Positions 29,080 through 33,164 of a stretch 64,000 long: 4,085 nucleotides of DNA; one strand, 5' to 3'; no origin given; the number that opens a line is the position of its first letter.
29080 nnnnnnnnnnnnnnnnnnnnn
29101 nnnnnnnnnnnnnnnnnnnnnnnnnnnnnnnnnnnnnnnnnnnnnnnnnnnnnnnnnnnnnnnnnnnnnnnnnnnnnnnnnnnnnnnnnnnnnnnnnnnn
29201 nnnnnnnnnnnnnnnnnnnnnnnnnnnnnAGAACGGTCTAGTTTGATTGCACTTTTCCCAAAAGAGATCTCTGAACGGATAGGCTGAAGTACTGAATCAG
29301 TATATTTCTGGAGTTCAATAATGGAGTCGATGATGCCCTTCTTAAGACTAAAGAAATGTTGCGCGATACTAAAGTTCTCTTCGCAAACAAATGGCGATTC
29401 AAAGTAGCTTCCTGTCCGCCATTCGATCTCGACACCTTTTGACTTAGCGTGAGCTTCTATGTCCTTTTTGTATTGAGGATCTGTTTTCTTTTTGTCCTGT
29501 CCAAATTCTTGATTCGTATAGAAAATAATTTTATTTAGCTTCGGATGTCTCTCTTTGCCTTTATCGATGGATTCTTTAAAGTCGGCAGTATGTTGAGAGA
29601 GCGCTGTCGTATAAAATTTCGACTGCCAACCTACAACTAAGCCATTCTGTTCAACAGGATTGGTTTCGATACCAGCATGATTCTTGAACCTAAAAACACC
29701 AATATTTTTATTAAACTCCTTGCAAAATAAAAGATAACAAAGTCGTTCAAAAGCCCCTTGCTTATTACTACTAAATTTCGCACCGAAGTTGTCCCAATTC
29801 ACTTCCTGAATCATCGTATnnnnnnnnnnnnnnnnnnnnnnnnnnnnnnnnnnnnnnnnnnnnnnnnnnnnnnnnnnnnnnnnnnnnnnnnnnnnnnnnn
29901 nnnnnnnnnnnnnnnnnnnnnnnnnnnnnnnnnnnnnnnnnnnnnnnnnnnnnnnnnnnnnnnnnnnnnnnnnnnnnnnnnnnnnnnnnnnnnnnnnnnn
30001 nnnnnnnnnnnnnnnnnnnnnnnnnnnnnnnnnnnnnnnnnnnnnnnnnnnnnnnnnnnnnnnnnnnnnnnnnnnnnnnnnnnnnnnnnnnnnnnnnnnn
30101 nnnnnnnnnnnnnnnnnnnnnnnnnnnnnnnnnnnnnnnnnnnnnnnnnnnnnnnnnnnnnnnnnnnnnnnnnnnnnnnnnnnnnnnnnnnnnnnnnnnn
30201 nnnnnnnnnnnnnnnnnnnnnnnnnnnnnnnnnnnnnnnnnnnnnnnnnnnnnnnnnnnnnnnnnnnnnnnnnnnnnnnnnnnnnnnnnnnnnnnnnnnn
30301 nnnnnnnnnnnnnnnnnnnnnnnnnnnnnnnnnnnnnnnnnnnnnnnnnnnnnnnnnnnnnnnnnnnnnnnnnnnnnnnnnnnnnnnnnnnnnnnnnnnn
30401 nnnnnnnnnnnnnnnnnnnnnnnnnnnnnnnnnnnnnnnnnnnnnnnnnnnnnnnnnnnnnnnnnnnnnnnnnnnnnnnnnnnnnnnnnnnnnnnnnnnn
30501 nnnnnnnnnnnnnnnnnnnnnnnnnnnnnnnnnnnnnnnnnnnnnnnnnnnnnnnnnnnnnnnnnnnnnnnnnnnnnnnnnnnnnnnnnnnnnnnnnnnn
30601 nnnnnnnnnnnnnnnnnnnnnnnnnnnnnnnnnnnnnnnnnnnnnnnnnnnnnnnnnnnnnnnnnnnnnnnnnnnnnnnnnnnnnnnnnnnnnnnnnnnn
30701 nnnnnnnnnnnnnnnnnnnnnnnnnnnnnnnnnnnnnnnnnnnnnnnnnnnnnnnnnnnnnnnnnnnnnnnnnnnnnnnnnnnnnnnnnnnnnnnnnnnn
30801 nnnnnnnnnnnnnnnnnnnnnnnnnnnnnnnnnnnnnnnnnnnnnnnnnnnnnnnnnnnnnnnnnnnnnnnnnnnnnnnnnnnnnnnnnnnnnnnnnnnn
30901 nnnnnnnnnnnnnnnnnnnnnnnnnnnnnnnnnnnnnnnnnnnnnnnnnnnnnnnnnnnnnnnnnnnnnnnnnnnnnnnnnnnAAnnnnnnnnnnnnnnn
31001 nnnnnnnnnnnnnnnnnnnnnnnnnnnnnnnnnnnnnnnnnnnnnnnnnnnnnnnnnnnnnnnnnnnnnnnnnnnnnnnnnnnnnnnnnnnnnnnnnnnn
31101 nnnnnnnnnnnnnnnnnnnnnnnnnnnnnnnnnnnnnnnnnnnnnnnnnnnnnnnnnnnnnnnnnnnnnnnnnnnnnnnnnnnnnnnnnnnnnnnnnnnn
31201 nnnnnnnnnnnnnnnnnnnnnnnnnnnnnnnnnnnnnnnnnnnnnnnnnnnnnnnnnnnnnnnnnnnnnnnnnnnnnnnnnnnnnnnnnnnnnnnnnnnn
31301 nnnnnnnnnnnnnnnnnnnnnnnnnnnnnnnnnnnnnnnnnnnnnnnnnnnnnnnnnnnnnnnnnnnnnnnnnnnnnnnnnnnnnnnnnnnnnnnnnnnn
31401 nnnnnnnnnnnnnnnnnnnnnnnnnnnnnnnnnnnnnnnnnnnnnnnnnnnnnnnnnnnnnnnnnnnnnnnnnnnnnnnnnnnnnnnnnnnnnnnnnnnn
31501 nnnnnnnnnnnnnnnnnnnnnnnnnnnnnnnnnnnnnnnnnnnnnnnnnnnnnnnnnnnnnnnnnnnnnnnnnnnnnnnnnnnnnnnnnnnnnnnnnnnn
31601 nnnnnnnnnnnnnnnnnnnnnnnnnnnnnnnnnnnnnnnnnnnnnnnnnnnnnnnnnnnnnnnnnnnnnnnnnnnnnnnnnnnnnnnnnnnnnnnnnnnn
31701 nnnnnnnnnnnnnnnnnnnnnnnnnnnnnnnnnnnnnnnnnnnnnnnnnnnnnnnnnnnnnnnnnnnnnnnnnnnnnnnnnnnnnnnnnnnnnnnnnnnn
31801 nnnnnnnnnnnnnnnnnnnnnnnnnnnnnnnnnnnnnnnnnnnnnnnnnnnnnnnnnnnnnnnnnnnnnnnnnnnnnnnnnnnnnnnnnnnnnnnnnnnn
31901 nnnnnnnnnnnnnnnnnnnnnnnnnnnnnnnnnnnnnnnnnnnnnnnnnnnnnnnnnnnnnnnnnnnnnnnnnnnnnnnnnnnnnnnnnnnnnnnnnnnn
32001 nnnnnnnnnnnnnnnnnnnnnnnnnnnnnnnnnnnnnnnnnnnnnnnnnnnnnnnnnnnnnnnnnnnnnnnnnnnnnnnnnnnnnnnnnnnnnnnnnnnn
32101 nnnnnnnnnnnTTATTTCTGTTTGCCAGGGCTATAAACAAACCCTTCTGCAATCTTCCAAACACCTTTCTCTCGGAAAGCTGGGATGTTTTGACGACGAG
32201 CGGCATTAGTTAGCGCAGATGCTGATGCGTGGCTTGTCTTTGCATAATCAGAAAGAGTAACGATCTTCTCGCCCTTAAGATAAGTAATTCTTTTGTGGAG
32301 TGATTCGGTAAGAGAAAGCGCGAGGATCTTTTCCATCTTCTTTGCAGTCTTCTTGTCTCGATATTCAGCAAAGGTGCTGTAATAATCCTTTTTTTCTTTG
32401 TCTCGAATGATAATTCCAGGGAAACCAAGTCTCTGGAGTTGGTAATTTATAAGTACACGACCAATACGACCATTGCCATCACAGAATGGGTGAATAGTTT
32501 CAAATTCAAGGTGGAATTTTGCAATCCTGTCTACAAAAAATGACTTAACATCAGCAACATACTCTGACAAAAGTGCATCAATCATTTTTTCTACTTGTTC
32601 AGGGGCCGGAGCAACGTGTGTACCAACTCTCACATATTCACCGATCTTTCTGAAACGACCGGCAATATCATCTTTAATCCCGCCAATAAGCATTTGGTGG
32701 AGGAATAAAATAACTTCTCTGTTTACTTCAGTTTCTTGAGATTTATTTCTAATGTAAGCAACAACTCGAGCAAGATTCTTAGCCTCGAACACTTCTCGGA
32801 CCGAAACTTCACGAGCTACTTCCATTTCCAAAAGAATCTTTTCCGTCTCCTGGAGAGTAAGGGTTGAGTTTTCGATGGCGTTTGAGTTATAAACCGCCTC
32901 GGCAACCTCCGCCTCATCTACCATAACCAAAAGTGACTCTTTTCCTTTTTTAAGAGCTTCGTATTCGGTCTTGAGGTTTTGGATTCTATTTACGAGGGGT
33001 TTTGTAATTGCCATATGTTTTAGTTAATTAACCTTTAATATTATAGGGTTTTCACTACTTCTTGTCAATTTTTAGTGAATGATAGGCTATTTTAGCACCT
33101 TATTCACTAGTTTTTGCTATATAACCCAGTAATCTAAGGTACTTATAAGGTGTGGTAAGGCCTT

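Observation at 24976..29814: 1612-aa STAND NTPase with putative N-terminal nuclease-like domain (Avs-like)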

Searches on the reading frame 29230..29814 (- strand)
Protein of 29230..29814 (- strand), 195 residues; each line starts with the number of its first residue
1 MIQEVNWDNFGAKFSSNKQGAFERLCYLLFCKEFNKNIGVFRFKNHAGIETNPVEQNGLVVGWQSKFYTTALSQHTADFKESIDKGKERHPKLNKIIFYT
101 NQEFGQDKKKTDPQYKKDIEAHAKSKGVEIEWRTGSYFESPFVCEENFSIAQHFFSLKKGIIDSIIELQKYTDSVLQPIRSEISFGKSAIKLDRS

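Call 39: predict_structure(alignment_id=A1)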
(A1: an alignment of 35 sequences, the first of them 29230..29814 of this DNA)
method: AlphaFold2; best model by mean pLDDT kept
length: 195 residues; sequences in the alignment: 35
mean_pLDDT: 62.8   pTM: 0.47
mean pLDDT of the five models: 62.8, 62.7, 59.4, 59.0, 58.0
residues with pLDDT >= 90: 14; 70-90: 51; 50-70: 81; < 50: 49
segments of 3 or more residues with pLDDT < 50: 1-5, 9-12, 36-50, 136-152, 156-158
pLDDT, mean of each block of 10 residues (from residue 1): 43 51 56 49 43 73 68 83 87 85 62 86 93 56 38 49 54 55 66 56
secondary structure, 60 per line:
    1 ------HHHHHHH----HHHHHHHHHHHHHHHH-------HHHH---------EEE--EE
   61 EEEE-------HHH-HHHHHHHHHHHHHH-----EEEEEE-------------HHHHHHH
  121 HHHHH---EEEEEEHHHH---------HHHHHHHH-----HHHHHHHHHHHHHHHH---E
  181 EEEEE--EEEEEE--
elements in order: H7-13 H18-33 H41-44 E54-56 E59-64 H76-89 E95-100 H114-125 E129-134 H135-138 H148-155 H161-176 E180-185 E188-193

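Call 41: fold_search(model_id=the predicted structure, library=pdb)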
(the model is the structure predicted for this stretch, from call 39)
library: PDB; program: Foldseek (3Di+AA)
matches with E <= 10: 1052; with E <= 0.001: 2
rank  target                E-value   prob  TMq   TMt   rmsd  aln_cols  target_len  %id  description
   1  8dgf_A                2.8e-16  1.00  0.43  0.07  12.6       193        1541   52  Avs4 bound to phage PhiV-1 portal (released 2022-08-03)
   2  8dgf_B                8.7e-14  1.00  0.42  0.07  19.4       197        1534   48  Avs4 bound to phage PhiV-1 portal (released 2022-08-03)
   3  4s0j                  9.9e-03  0.75  0.21  0.27  11.7       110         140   10  Biphenylalanine modified threonyl-tRNA synthetase from Pyrococcus abyssi: 11BIF, 42F, 79S, and 123V mutant (released 2015-03-18)
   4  4s0l                  1.1e-02  0.75  0.21  0.27  11.7       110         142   13  Biphenylalanine modified threonyl-tRNA synthetase from Pyrococcus abyssi: I11BIF, Y79V, and F123V mutant (released 2015-03-18)
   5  3pd4_A                1.2e-02  0.75  0.21  0.26  12.3       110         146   16  Crystal structure of the editing domain of threonyl-tRNA synthetase from Pyrococcus abyssi in complex with glycyl-3'-a (released 2010-12-08)
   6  4s02                  2.3e-02  0.60  0.21  0.28  11.3       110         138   13  Biphenylalanine modified threonyl-tRNA synthetase from Pyrococcus abyssi: I11BIF, F42W, Y79A, and F123Y mutant (released 2015-03-18)
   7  4rrr_A                3.0e-02  0.57  0.22  0.27  11.8       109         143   14  K121M mutant of N-terminal editing domain of threonyl-tRNA synthetase from Pyrococcus abyssi with L-Thr3AA (released 2015-07-15)
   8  3pd3_A                3.1e-02  0.60  0.22  0.28  11.9       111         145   14  Crystal structure of the editing domain of threonyl-tRNA synthetase from Pyrococcus abyssi in complex with threonyl-3' (released 2010-12-08)
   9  4s0i                  3.4e-02  0.54  0.21  0.27  11.7       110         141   10  Biphenylalanine modified threonyl-tRNA synthetase from Pyrococcus abyssi: 11BIF, 42F, 79S, and 123A mutant (released 2015-03-18)
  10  4cvn_F                4.9e-02  0.84  0.23  0.34   7.9        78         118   10  Structure of the Fap7-Rps14 complex (released 2014-05-28)
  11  3pd5_A                4.9e-02  0.47  0.21  0.28  11.5       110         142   14  Crystal structure of the editing domain of threonyl-tRNA synthetase from Pyrococcus abyssi in complex with an analog o (released 2010-12-08)
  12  4s0k                  5.3e-02  0.60  0.23  0.30  11.6       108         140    9  Biphenylalanine modified threonyl-tRNA synthetase from Pyrococcus abyssi: 11BIF, 42F, 79V, and 123A mutant (released 2015-03-18)
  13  4rrr_B                6.0e-02  0.51  0.22  0.28  11.4       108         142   14  K121M mutant of N-terminal editing domain of threonyl-tRNA synthetase from Pyrococcus abyssi with L-Thr3AA (released 2015-07-15)
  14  4rr6                  6.8e-02  0.47  0.25  0.33  11.9       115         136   11  N-terminal editing domain of threonyl-tRNA synthetase from Aeropyrum pernix with L-Ser3AA (snapshot 1) (released 2015-07-15)
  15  4cvn_G                7.3e-02  0.75  0.23  0.33   7.8        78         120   10  Structure of the Fap7-Rps14 complex (released 2014-05-28)
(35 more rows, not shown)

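Call 42: search_solved_structures(query=window:29230-29814:-, max_evalue=10, show_alignments=1)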
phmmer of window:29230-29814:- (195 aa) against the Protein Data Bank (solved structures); distinct sequences matched with E-value up to 10: 15.
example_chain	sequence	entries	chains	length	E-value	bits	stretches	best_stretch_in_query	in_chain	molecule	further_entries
8dgf_A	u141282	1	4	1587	1.7e-58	200.6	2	5-124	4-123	ATP-binding protein Avs4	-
6l5d_A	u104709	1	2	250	0.023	17.5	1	40-176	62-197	Gas vesicle protein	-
4uo0_B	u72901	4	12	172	0.21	14.4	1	57-128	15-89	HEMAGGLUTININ | H3 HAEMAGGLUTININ HA2 CHAIN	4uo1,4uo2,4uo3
6cp2_A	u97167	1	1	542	0.26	14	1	66-132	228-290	SidC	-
4trg_A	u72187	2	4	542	0.27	14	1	66-132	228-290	SidC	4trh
4pay_A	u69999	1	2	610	0.33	13.7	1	66-132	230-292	SidC, interaptin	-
4ooj_A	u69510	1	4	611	0.33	13.7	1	66-132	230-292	SidC, interaptin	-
4unw_B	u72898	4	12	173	0.4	13.5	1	57-128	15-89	H3 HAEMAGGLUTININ HA2 CHAIN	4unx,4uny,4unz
4uoa_B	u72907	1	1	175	0.43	13.4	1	57-126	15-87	HA2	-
4uo4_B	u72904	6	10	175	0.43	13.4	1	57-126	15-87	H3 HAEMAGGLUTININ HA2 CHAIN | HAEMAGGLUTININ HA2 | HA2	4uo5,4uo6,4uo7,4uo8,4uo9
4zuz_A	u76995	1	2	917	0.47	13.2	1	66-132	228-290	SidC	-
6n5a_B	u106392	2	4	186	0.51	13.1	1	57-105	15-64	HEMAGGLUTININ HA2 SUBUNIT | Hemagglutinin HA2 chain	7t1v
6d7u_B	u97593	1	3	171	0.65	12.8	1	57-105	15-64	Hemagglutinin HA2 chain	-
4lcx_B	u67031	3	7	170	0.9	12.3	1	57-106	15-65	Hemagglutinin HA2 | hemagglutinin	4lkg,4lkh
4ln3_B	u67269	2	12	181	1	12.1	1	57-106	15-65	Hemagglutinin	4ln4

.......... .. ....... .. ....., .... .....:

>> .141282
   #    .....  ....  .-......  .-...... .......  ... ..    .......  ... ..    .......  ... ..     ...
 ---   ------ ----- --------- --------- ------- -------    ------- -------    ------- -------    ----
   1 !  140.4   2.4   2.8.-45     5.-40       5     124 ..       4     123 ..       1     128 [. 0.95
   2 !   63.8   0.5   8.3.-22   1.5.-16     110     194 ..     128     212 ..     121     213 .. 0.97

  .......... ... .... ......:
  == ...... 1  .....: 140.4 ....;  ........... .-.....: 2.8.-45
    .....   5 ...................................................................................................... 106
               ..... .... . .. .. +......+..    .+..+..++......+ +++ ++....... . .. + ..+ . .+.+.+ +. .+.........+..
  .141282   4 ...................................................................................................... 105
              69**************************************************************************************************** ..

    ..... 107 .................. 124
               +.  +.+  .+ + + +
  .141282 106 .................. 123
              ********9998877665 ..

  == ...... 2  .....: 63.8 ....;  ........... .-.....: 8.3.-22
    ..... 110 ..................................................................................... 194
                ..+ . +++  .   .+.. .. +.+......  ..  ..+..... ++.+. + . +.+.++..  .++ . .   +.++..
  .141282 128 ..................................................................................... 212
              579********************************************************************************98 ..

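Call 58: search_protein_families(library=pfam, proteins=[window:29305-29814:-], max_evalue=10)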
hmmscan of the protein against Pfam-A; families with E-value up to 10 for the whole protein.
window:29305-29814:- (170 aa): 0 families

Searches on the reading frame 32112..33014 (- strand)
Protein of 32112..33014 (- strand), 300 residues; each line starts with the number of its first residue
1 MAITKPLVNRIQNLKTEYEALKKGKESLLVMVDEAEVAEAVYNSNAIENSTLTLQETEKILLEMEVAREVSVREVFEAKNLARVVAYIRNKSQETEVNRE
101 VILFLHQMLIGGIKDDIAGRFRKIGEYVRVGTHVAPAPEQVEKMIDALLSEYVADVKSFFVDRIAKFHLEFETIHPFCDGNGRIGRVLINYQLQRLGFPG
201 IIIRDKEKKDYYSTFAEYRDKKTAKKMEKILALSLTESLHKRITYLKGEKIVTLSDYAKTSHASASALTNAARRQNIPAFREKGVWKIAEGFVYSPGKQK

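Call 5: search_protein_families(library=pfam, proteins=[window:32112-33014:-], max_evalue=0.1)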
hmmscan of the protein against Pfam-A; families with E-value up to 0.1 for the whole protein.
window:32112-33014:- (300 aa): 2 families
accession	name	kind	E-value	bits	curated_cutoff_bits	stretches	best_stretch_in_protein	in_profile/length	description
PF02661.23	Fic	-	2.3e-20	73.7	24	1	98-193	3-93/93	Fic/DOC family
PF02115.23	Rho_GDI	-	0.003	17.6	26.5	1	8-79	24-97/193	RHO protein GDP dissociation inhibitor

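Call 6: search_protein_families(library=padloc, proteins=[window:32112-33014:-], max_evalue=0.1)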
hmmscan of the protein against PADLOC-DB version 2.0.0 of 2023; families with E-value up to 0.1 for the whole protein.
window:32112-33014:- (300 aa): 10 families
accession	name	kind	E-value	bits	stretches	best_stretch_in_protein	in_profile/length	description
PDLC04836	PDC-S04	-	6.3e-37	125.1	1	39-229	28-221/244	-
PDLC04837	PDC-S04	-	8.2e-34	114.9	1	38-232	27-221/234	-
PDLC04840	PDC-S04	-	2.8e-31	107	1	41-225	16-205/227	-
PDLC03963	SoFic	-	3e-26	90.7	1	36-226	57-251/361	-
PDLC04839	PDC-S04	-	2.7e-15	54.6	1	67-232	29-199/205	-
PDLC04966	PDC-S24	-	2.2e-12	44.6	1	77-198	212-341/497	-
PDLC04838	PDC-S04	-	1.5e-09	36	1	76-237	42-204/209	-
PDLC04841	PDC-S04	-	8.4e-09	33.5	1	105-248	148-281/292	-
PDLC04842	PDC-S04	-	1.6e-07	29.3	1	154-248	91-183/202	-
PDLC01789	Cas6b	-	0.0048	15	0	201-245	134-178/240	-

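Call 7: search_protein_families(library=ncbifam, proteins=[window:32112-33014:-], max_evalue=0.1)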
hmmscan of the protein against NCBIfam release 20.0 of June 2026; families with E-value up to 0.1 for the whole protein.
window:32112-33014:- (300 aa): 6 families
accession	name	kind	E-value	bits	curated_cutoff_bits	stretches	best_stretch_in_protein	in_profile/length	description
TIGR02613.1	mob_myst_B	hypoth_equivalog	5.7e-11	42.6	124.4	1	66-200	17-148/186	mobile mystery protein B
NF046030.1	ProtAdlyltaseSoFic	equivalog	6.4e-08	31.9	550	1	163-216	181-240/361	protein adenylyltransferase Fic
NF046029.1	ProtAdlyltaseNmFic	equivalog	1.7e-06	27.9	230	1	103-248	33-168/177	protein adenylyltransferase Fic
NF007672.0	PRK10347.1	equivalog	0.00029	20.6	181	1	116-190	72-150/200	putative adenosine monophosphate-protein transferase Fic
NF041381.1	XopAC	subfamily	0.0032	16.3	450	1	161-221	379-438/451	XopAC/AvrAC family type III secretion system effector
NF008454.0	PRK11316.1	equivalog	0.046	12.3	521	1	236-279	130-174/475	bifunctional D-glycero-beta-D-manno-heptose-7-phosphate kinase/D-glycero-beta-D-manno-heptose 1-phosphate adenylyltransferase HldE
